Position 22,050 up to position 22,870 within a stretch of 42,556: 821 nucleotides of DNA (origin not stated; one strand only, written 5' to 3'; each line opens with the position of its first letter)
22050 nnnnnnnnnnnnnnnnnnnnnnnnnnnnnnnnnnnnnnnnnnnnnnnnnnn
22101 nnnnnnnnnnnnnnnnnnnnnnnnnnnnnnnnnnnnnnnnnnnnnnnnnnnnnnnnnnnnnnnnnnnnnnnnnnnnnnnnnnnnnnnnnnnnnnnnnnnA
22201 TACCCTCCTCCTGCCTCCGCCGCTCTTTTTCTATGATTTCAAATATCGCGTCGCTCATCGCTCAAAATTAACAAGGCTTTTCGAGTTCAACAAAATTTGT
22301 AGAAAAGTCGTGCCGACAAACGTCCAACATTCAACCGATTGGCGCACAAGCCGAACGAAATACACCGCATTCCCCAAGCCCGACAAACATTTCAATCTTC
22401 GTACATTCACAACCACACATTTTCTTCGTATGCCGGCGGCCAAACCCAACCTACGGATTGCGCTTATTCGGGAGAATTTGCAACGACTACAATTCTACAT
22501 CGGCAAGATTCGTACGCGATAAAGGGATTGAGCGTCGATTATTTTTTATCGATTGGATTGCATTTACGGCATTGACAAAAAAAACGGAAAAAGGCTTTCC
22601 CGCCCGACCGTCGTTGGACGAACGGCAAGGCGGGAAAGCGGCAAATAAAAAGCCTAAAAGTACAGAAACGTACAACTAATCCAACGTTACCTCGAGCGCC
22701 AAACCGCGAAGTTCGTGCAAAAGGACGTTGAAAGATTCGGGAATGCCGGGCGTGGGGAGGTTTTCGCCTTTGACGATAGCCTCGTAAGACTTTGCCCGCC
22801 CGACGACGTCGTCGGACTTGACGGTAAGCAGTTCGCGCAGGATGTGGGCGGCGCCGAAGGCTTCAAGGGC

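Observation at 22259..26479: rpoB is not followed by rpoC: terminator and glyA sit where rpoC is expected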

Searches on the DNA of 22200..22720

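Call 53: search_rna_families(source=window, start=22200, end=22720, threshold=evalue, max_evalue=5)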
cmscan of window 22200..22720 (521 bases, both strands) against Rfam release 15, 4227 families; matches with E-value up to 5: 1.
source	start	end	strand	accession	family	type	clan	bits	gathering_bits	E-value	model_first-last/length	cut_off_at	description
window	22594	22639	-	RF04303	MIR162_2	Gene; miRNA;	CL00150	14.2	103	3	14-122/135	no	MIR162_2 microRNA precursor family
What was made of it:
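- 22295..22575 (-): Remainder of the spacer; no recognisable element. No Rfam match (call 53).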
